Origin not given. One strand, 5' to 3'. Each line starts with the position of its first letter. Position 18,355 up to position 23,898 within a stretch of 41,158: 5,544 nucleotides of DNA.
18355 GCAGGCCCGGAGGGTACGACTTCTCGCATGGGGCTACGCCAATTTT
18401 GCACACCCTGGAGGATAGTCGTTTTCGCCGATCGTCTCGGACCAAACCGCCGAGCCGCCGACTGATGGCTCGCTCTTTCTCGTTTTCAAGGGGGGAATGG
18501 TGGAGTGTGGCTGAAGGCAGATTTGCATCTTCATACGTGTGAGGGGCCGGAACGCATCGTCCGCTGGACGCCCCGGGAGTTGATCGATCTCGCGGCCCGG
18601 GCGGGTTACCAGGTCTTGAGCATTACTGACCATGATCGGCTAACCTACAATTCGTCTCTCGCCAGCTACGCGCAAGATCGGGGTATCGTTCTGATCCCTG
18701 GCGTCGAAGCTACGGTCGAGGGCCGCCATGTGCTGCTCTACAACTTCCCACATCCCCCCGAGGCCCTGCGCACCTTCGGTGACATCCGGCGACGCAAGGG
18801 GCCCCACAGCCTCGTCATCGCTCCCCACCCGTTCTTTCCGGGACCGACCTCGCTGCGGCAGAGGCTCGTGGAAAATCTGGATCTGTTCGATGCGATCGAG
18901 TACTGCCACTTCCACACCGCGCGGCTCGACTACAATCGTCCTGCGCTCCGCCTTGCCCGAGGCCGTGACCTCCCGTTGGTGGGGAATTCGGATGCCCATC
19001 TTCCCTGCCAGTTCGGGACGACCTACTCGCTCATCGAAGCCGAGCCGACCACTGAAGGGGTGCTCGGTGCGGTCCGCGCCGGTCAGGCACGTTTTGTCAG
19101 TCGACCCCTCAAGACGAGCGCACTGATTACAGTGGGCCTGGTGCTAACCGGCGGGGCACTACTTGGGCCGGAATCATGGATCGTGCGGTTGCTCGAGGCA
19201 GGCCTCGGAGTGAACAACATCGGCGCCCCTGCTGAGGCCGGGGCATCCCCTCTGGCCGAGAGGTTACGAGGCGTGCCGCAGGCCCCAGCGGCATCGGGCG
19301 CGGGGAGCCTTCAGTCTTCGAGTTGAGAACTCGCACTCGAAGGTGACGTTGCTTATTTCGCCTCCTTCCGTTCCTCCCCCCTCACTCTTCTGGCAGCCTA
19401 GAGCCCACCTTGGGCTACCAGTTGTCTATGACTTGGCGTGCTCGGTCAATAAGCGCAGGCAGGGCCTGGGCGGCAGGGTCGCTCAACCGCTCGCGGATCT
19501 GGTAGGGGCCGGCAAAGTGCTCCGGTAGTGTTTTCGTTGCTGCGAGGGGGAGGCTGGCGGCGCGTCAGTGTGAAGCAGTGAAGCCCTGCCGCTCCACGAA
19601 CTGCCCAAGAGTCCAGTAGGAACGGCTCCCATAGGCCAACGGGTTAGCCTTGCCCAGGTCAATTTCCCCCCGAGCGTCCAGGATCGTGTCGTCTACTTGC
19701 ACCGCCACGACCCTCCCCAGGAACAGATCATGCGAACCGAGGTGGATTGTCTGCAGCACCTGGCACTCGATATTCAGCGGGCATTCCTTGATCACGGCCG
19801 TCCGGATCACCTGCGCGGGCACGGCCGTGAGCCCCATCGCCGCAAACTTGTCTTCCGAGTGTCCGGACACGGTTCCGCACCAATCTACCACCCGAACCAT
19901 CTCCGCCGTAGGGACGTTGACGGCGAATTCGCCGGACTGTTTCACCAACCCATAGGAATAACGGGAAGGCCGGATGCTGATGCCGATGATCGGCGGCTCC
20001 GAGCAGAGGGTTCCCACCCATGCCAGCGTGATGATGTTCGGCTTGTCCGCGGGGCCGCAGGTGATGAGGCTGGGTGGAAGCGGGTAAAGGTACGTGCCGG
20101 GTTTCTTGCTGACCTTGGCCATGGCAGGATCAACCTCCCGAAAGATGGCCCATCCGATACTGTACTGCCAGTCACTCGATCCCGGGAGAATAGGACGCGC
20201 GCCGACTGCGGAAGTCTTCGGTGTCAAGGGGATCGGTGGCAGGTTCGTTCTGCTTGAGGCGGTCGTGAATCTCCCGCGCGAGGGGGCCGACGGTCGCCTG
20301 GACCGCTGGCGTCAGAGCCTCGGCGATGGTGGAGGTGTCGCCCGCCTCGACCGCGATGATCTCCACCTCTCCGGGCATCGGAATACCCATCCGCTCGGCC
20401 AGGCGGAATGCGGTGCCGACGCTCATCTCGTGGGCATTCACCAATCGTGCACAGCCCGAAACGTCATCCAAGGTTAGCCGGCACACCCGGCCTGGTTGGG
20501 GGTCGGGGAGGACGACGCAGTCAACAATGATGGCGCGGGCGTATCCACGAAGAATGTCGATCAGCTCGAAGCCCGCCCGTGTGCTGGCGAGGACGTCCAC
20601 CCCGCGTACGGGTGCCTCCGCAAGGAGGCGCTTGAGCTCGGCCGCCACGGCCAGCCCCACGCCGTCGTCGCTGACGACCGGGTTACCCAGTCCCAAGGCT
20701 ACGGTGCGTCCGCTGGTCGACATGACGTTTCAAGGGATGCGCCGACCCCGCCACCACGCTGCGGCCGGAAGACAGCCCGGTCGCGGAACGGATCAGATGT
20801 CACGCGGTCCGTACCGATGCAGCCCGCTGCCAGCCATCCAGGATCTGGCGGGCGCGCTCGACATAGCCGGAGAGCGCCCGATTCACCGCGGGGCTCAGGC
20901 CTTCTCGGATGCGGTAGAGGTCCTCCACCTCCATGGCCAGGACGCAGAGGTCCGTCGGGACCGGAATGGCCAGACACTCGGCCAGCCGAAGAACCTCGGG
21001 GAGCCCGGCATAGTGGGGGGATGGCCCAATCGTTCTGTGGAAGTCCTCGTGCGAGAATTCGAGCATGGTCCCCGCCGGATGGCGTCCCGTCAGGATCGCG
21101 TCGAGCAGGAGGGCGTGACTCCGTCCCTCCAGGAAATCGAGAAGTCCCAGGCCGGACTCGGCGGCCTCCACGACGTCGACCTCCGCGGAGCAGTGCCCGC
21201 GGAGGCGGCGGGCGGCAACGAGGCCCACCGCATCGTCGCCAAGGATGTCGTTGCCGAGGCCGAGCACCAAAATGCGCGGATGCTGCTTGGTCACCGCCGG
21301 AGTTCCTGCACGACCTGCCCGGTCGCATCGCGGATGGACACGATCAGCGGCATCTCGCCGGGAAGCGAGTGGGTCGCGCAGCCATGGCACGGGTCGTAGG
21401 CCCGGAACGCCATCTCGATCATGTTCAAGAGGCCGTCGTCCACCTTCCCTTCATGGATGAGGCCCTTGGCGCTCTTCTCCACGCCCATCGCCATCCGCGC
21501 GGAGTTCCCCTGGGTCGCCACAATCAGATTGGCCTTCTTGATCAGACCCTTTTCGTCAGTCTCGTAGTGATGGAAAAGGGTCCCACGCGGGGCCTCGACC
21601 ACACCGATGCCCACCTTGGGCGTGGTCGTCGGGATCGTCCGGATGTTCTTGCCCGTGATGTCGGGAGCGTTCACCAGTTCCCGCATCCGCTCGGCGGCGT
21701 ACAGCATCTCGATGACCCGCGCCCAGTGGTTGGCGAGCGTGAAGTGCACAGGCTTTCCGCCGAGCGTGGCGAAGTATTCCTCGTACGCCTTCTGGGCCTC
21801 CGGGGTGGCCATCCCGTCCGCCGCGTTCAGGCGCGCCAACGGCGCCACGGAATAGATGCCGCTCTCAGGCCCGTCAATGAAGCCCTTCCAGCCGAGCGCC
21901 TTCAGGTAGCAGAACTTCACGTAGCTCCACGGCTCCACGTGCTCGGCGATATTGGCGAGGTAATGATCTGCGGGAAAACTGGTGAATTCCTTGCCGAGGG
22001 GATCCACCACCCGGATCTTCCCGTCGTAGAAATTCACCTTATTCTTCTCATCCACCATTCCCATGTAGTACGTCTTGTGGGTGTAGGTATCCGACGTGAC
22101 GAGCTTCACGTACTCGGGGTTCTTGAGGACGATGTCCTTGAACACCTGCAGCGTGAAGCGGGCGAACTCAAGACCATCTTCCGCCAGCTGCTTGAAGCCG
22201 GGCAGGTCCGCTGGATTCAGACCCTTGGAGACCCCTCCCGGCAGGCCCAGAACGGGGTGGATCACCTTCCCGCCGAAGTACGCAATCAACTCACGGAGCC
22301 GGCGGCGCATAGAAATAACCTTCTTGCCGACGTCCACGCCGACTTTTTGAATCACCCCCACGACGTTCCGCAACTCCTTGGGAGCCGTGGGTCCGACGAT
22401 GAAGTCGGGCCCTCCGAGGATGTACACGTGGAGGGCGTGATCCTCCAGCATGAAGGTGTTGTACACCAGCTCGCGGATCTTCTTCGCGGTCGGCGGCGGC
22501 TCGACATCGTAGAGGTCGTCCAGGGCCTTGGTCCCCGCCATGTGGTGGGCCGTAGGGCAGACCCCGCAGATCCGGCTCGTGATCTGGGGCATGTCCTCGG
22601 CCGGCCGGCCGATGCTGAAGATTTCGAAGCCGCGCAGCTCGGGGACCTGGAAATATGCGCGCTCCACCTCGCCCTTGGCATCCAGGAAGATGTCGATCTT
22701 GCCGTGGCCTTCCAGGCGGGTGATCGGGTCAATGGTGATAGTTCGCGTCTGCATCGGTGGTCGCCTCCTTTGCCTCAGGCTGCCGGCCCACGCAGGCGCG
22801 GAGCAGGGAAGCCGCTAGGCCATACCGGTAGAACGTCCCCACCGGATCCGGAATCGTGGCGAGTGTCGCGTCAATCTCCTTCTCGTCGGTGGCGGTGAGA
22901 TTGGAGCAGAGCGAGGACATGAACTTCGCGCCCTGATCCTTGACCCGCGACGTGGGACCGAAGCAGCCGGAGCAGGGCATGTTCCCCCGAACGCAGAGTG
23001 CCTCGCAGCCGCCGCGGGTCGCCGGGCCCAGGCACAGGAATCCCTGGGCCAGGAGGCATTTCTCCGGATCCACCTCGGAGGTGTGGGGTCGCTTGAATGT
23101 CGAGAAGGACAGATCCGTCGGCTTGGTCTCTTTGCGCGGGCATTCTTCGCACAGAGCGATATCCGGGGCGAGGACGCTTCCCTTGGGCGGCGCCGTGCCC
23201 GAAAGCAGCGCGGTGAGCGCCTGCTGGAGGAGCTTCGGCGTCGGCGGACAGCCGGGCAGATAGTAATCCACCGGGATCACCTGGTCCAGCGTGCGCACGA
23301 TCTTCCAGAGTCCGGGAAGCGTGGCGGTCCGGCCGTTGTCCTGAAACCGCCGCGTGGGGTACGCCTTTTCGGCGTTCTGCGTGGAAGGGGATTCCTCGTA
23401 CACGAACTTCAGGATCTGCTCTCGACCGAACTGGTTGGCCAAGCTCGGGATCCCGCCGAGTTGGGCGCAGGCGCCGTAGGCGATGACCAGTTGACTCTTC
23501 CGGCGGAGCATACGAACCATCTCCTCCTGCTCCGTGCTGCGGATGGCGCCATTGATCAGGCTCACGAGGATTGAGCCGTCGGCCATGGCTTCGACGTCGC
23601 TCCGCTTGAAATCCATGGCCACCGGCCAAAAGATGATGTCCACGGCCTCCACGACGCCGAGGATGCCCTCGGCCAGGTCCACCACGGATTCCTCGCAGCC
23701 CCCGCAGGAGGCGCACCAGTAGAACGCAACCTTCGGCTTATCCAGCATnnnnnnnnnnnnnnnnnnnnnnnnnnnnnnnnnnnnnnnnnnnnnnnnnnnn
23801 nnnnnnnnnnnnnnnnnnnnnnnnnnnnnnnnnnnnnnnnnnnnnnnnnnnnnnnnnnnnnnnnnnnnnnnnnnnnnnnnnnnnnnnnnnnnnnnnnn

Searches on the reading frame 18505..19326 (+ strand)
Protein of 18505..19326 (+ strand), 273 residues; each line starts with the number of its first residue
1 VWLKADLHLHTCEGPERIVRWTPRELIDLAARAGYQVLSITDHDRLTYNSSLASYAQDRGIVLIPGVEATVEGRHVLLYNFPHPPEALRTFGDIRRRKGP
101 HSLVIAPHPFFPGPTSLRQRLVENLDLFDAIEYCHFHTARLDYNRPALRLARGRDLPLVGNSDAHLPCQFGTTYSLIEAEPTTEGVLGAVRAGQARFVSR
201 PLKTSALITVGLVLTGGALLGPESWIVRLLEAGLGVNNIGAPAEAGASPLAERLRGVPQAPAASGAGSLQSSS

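Call 103: search_protein_families(library=pfam, proteins=[window:18505-19326:+], max_evalue=0.00001)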
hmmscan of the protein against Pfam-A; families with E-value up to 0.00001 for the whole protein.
window:18505-19326:+ (273 aa): 1 family
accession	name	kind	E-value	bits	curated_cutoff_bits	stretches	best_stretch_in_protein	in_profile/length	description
PF13263.12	PHP_C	-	2.8e-10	40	21.3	1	143-194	3-55/56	PHP-associated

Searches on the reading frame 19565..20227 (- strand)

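Call 7: search_protein_families(library=pfam, proteins=[window:19565-20227:-], max_evalue=0.001)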
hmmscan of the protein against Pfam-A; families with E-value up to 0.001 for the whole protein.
window:19565-20227:- (220 aa): 1 family
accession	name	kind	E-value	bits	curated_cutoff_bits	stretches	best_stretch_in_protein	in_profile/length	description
PF01613.24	Flavin_Reduct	-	8.3e-35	120.6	27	1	48-205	4-150/153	Flavin reductase like domain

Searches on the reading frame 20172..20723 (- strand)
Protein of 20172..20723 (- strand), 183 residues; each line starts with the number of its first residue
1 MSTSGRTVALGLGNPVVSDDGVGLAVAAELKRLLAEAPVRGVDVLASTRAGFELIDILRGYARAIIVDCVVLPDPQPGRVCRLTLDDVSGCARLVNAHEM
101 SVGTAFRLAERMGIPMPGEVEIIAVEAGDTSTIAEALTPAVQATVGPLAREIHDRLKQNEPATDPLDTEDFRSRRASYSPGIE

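Call 7: search_protein_families(library=pfam, proteins=[window:20172-20723:-], max_evalue=0.001)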
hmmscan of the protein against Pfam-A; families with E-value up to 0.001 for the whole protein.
window:20172-20723:- (183 aa): 1 family
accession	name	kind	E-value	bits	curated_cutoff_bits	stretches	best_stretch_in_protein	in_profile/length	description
PF01750.23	HycI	-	1.4e-11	44.8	23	1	26-152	3-127/130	Hydrogenase maturation protease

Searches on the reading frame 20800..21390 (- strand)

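Call 103: search_protein_families(library=pfam, proteins=[window:20800-21390:-], max_evalue=0.00001)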
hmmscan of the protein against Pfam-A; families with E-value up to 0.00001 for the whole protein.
window:20800-21390:- (196 aa): 1 family
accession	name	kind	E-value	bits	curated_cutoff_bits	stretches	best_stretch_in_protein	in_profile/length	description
PF01750.23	HycI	-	7.5e-08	32.7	23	1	68-180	14-127/130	Hydrogenase maturation protease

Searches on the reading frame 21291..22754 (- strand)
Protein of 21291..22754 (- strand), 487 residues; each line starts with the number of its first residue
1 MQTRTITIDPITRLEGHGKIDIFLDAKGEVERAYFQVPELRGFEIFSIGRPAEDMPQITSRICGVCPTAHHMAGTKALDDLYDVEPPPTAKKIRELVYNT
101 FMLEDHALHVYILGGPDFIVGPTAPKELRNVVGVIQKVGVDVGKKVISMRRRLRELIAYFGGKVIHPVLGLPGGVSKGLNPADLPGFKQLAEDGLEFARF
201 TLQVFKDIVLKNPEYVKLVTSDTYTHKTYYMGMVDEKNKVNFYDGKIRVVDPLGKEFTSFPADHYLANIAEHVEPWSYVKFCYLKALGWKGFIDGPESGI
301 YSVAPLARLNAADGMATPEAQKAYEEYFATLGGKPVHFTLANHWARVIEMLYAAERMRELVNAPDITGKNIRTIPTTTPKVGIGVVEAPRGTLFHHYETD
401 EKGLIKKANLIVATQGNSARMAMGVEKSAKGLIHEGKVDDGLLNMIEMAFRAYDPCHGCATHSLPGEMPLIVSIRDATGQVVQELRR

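Call 7: search_protein_families(library=pfam, proteins=[window:21291-22754:-], max_evalue=0.001)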
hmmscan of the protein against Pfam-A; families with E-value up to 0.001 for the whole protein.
window:21291-22754:- (487 aa): 1 family
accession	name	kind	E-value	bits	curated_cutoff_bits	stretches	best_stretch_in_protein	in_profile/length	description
PF00374.24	NiFeSe_Hases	-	1.9e-35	123.2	25.8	2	41-119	1-79/508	Nickel-dependent hydrogenase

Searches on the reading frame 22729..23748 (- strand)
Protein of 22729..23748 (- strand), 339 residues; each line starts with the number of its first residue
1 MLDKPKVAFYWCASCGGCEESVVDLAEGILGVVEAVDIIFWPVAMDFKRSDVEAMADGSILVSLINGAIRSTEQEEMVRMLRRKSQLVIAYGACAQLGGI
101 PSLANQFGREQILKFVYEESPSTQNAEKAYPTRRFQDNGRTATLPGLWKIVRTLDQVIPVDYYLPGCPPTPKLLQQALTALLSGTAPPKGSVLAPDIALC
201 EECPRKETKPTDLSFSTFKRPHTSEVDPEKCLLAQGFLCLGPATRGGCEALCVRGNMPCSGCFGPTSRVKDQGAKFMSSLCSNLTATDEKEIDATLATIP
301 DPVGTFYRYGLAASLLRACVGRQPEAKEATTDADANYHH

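Call 7: search_protein_families(library=pfam, proteins=[window:22729-23748:-], max_evalue=0.001)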
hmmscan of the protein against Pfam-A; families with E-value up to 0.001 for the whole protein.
window:22729-23748:- (339 aa): 1 family
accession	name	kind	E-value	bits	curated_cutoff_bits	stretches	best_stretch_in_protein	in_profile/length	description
PF01058.29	Oxidored_q6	-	1.1e-23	83.8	27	1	15-181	1-128/128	NADH ubiquinone oxidoreductase, 20 Kd subunit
